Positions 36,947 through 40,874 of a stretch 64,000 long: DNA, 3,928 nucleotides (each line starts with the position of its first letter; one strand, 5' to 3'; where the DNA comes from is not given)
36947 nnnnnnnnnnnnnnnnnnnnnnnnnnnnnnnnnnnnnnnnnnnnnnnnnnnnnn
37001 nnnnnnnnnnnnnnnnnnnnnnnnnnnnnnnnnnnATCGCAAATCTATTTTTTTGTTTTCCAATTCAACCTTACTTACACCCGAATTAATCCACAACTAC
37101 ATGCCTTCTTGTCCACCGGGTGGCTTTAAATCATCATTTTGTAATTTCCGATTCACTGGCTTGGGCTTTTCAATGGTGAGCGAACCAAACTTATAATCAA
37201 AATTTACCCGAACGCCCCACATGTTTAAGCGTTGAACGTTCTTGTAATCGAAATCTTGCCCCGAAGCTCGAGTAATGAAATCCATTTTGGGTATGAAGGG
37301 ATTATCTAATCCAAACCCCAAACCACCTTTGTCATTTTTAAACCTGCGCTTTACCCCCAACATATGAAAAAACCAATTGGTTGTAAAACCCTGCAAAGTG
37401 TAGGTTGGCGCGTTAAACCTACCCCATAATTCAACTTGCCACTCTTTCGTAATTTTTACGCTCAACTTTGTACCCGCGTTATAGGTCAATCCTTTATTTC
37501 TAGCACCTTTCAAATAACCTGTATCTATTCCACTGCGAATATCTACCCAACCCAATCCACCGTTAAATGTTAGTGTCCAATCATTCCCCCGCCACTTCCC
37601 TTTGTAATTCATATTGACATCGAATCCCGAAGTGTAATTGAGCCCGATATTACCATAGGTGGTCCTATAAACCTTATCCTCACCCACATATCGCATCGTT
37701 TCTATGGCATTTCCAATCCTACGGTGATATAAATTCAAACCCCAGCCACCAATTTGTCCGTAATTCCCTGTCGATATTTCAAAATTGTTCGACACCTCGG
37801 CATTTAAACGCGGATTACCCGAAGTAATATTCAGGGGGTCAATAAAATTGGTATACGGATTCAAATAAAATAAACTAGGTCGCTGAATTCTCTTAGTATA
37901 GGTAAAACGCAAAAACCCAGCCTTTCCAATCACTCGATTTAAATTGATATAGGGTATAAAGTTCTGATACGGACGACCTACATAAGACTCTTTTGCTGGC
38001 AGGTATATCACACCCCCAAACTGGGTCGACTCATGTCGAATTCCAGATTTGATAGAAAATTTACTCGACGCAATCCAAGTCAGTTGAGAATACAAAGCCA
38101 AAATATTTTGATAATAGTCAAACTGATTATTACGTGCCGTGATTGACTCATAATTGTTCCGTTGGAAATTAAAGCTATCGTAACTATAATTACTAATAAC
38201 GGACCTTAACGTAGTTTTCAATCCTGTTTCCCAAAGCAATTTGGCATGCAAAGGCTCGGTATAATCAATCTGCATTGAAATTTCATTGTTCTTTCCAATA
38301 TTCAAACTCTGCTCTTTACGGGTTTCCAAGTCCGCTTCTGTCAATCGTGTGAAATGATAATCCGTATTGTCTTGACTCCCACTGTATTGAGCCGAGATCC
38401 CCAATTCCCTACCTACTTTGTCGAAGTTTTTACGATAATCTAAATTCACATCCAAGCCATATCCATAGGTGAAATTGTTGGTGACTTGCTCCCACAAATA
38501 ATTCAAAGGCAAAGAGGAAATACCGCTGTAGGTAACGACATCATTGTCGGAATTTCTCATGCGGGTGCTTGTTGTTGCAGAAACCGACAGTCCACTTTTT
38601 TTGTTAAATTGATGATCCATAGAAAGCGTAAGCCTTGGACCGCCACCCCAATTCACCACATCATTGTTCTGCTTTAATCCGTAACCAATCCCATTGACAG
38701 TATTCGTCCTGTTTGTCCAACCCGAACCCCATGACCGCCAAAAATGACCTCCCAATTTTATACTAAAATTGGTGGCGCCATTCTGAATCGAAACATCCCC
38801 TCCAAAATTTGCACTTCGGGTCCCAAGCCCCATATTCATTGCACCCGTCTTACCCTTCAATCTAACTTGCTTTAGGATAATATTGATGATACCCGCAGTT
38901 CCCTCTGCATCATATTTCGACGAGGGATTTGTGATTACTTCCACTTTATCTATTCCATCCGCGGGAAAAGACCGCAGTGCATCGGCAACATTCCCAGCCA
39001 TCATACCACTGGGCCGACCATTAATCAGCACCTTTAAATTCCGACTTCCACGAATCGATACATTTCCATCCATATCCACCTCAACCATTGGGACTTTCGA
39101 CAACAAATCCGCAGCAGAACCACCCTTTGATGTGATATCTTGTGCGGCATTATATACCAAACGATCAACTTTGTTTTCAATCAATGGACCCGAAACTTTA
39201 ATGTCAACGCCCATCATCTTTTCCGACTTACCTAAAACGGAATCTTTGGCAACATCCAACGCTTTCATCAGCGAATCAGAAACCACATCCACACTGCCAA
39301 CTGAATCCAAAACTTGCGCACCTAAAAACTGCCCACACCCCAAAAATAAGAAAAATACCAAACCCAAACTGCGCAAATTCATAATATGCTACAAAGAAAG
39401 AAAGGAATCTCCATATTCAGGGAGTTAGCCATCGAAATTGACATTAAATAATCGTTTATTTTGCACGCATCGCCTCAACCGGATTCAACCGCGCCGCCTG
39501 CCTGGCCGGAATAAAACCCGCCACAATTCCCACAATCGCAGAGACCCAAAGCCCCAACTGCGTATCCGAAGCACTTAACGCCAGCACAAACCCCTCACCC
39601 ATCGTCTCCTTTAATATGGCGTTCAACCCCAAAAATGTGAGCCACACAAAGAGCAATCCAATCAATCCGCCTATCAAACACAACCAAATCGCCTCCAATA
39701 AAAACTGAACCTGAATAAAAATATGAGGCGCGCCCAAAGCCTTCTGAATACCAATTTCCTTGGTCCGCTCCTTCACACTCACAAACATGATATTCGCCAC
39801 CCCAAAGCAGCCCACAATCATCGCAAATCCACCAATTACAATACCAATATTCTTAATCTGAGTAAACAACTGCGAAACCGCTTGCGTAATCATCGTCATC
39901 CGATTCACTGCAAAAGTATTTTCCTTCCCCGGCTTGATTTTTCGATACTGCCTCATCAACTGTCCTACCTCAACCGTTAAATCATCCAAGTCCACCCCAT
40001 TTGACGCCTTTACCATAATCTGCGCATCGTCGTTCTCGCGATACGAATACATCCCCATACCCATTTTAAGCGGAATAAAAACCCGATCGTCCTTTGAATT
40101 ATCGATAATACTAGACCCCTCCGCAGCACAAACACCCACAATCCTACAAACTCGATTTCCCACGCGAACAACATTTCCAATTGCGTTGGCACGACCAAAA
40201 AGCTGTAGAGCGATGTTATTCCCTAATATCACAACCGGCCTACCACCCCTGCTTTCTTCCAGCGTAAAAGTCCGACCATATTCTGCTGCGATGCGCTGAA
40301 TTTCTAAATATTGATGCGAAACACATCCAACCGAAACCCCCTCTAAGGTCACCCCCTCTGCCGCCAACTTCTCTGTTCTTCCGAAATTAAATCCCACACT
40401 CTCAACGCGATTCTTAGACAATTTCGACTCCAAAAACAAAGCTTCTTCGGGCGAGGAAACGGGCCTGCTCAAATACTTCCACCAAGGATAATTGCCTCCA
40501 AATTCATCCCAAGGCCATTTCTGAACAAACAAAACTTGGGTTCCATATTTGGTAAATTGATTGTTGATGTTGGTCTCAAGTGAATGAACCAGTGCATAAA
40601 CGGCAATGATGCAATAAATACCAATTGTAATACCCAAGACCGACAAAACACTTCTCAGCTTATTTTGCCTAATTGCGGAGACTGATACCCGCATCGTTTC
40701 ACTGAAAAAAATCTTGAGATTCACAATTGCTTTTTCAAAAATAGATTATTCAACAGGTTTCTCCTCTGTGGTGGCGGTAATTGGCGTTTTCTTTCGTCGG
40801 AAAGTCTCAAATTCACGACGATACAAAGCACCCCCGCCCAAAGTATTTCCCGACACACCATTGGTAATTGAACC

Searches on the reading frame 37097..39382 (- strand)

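Call 8: search_protein_families(library=pfam, proteins=[window:37097-39382:-], max_evalue=0.0001)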
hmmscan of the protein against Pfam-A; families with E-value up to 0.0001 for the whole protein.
window:37097-39382:- (761 aa): 3 families
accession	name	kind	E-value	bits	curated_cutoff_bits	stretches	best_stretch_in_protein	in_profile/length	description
PF14905.12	OMP_b-brl_3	-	6e-69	233.5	27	1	318-730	1-408/408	Outer membrane protein beta-barrel family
PF00593.30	TonB_dep_Rec_b-barrel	-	3.5e-14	53.9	27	1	240-670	25-390/436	TonB dependent receptor-like, beta-barrel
PF07715.20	Plug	-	3.5e-09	37.6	23.9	1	80-165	15-107/107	TonB-dependent Receptor Plug Domain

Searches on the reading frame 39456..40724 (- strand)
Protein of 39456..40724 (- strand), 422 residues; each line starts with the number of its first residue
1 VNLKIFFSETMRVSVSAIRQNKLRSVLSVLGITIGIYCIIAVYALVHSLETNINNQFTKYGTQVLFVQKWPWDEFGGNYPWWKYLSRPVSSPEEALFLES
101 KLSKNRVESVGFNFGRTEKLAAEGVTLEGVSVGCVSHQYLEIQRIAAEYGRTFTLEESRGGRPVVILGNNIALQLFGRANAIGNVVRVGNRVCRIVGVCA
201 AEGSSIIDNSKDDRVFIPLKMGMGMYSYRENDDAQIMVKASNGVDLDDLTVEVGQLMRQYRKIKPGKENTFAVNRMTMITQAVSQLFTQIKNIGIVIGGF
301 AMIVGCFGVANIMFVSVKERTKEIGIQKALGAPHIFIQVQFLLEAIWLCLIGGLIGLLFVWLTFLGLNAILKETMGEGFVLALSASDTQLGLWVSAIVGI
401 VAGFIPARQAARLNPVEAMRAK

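Call 9: search_protein_families(library=pfam, proteins=[window:39456-40724:-], max_evalue=0.0001)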
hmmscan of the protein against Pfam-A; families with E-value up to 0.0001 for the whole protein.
window:39456-40724:- (422 aa): 2 families
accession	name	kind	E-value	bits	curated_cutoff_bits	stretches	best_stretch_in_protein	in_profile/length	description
PF12704.14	MacB_PCD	-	4.3e-32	112.5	27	1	25-253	1-204/207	MacB-like periplasmic core domain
PF02687.27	FtsX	-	2.8e-16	60.1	25.5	1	295-415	1-120/120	FtsX-like permease C-terminal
